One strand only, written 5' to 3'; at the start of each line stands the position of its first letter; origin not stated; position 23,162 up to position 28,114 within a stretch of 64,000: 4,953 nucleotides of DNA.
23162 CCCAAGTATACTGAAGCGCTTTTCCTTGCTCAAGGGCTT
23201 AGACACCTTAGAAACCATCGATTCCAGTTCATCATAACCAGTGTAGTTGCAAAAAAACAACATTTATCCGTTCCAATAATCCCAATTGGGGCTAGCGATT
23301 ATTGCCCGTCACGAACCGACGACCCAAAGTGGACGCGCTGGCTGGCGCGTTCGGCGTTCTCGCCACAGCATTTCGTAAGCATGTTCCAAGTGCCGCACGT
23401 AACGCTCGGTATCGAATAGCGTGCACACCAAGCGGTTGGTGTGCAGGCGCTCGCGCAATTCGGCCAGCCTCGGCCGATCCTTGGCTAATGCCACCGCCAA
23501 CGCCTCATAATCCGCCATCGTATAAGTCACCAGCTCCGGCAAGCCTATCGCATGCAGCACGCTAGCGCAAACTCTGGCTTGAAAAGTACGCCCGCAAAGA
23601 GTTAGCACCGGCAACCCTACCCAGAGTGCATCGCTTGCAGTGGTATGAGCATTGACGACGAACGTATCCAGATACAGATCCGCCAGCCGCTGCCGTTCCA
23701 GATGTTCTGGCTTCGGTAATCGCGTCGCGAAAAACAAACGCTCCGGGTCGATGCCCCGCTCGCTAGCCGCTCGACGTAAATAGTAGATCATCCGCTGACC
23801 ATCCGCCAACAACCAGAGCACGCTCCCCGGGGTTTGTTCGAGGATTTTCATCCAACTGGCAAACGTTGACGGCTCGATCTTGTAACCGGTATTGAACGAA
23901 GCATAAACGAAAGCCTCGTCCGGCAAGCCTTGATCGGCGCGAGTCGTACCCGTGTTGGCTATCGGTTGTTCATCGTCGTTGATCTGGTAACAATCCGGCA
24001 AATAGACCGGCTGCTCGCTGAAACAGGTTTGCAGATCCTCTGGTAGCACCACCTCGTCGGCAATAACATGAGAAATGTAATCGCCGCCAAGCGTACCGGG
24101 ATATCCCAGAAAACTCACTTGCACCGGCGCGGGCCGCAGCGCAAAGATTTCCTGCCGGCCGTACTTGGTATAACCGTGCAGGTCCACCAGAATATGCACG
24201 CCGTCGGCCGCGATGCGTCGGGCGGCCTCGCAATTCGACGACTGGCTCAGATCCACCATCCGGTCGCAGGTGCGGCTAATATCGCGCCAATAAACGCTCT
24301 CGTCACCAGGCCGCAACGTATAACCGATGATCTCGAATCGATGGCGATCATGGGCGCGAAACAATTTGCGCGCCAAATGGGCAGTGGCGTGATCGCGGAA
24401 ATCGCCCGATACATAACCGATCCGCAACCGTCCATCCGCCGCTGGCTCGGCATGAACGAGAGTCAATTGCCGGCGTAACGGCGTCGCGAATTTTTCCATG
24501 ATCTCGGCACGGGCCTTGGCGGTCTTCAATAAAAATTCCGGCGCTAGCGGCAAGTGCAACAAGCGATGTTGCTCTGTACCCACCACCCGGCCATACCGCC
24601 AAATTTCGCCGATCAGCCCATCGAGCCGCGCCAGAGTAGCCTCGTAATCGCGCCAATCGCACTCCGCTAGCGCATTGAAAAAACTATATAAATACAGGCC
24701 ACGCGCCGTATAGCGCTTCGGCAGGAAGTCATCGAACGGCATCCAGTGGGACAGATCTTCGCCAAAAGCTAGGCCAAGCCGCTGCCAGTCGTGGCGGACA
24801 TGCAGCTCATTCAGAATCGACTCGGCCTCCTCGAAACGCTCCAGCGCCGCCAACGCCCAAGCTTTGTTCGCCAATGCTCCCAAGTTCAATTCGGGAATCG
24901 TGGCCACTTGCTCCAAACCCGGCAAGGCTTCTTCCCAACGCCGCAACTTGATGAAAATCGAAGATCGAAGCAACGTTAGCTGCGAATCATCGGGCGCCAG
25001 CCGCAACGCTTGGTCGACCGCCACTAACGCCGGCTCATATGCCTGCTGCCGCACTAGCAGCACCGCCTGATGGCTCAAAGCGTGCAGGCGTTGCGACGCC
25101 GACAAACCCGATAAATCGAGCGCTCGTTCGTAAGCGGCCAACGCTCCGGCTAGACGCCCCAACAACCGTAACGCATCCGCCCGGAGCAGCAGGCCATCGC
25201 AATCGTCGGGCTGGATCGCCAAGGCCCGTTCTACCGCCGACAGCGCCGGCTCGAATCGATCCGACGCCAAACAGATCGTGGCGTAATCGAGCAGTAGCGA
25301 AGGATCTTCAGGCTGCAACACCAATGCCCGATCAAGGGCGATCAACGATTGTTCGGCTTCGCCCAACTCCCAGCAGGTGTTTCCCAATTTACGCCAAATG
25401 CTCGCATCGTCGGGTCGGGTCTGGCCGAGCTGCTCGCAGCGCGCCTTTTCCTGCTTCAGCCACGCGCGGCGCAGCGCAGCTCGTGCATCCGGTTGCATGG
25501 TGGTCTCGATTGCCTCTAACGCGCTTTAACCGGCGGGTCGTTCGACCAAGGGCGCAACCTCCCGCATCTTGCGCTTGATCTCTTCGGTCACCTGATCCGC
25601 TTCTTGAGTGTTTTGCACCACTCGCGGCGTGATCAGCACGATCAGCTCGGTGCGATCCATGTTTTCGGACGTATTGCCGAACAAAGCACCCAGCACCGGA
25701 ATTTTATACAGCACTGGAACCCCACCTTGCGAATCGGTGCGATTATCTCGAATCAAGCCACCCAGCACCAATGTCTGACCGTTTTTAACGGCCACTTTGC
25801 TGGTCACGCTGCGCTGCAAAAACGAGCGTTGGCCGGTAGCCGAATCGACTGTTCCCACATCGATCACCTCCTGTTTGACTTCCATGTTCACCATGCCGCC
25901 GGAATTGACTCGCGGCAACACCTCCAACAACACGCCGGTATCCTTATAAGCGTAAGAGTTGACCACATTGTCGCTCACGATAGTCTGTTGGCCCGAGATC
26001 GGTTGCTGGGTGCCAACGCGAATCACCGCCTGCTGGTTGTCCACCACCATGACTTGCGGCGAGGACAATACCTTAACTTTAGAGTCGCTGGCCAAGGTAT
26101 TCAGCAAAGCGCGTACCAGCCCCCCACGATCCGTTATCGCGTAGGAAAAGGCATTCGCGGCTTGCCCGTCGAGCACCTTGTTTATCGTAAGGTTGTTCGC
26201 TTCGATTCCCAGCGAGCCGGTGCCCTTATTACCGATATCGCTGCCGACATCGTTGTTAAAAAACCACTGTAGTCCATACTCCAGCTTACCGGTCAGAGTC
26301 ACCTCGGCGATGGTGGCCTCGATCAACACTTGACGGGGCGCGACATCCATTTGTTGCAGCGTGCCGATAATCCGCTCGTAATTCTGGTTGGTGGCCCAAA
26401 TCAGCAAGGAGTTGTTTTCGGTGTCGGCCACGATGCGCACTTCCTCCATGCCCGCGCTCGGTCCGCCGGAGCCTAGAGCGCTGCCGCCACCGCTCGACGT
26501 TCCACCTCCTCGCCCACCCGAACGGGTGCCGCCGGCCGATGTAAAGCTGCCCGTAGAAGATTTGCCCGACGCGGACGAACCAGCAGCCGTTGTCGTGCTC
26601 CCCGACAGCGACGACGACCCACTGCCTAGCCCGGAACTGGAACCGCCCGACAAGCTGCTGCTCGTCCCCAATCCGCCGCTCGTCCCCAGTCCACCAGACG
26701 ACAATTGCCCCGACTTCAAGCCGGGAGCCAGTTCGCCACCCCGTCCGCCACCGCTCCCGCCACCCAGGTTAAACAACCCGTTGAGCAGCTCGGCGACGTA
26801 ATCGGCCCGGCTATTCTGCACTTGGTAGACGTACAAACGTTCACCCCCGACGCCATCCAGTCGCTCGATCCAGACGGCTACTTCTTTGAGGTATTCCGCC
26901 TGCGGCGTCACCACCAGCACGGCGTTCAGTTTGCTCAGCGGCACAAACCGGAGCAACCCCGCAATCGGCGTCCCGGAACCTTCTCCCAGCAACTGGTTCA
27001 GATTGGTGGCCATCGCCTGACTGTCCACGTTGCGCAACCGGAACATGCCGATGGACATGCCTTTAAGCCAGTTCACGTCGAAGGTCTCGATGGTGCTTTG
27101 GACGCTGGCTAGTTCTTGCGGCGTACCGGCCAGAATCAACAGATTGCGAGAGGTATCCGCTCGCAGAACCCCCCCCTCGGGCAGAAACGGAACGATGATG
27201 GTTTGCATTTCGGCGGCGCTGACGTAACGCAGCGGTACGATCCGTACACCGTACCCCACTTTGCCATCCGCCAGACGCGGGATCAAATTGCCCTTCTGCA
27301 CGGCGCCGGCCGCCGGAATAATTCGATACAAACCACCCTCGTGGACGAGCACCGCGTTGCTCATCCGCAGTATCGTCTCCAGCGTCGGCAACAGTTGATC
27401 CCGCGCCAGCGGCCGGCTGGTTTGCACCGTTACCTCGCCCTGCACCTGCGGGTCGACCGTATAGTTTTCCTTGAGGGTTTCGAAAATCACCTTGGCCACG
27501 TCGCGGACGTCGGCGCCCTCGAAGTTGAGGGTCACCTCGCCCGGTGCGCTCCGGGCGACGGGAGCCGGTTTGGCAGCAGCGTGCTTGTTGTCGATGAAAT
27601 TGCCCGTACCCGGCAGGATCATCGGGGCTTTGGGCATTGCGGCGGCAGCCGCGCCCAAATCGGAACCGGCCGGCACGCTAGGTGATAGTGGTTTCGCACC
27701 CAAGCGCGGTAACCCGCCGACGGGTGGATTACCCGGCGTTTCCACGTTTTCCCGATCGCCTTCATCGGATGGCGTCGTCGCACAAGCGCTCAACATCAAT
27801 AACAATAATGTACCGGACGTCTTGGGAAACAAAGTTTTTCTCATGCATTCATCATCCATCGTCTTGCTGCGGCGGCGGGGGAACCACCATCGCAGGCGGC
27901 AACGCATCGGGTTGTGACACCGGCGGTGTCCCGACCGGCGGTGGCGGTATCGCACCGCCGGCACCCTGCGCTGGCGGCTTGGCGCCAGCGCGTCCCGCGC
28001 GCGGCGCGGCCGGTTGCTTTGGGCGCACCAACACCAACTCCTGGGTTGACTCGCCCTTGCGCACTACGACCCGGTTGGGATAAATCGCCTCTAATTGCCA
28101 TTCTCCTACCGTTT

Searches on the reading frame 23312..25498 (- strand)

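Call 59: search_protein_families(library=pfam, proteins=[window:23312-25498:-], max_evalue=0.001)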
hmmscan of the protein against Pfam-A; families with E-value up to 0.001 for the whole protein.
window:23312-25498:- (729 aa): 14 families
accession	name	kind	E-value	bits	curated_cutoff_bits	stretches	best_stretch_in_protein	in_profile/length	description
PF13844.12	Glyco_transf_41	-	3.9e-108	362.5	25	2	280-511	2-235/543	Glycosyl transferase family 41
PF07719.23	TPR_2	-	2e-17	62.2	27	0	102-129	3-30/34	Tetratricopeptide repeat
PF00515.34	TPR_1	-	9.8e-15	54.1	27.8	0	102-129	3-30/34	Tetratricopeptide repeat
PF13371.12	TPR_9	-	3.2e-12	46.7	35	2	76-136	5-63/73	Tetratricopeptide repeat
PF13432.12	TPR_16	-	4.7e-12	46.6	32.7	1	78-130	9-61/65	Tetratricopeptide repeat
PF23914.1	TPR_CcmH_CycH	-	7.6e-12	45.8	42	1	26-129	44-150/158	Cytochrome c-type biogenesis protein H TPR domain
PF14559.12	TPR_19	-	8.3e-12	45.7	25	1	55-99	14-58/68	Tetratricopeptide repeat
PF13424.12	TPR_12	-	9.7e-12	45.4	30.1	1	31-96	2-75/77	Tetratricopeptide repeat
PF13428.12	TPR_14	-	1e-10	41.6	23.5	1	34-74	3-43/44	Tetratricopeptide repeat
PF13181.12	TPR_8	-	8e-10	38.5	25.7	0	103-130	4-31/34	Tetratricopeptide repeat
PF13414.12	TPR_11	-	2.6e-08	33.9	26.8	0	108-130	2-24/42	TPR repeat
PF13431.12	TPR_17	-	7e-08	32.6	24.4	0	90-120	3-33/34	Tetratricopeptide repeat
PF12895.13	ANAPC3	-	1.2e-05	25.9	27.2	0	151-231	2-81/82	Anaphase-promoting complex, cyclosome, subunit 3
PF25062.1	ARM_TT21_N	-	0.00083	19.6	40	0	149-211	5-66/222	Tetratricopeptide repeat protein 21 N-terminal ARM repeat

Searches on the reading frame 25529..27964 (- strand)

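Call 59: search_protein_families(library=pfam, proteins=[window:25529-27964:-], max_evalue=0.001)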
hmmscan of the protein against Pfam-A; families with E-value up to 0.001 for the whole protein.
window:25529-27964:- (812 aa): 3 families
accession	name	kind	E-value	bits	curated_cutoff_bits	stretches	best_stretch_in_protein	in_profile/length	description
PF00263.26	Secretin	-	1.3e-46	158.7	27.5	1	624-784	2-169/169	Bacterial type II and III secretion system protein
PF03958.22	Secretin_N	-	2.4e-33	114.6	28.2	3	240-299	1-67/69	Bacterial type II/III secretion system short domain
PF21305.2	type_II_gspD_N0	-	4.2e-14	52.6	27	1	146-215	1-71/71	GspD-like, N0 domain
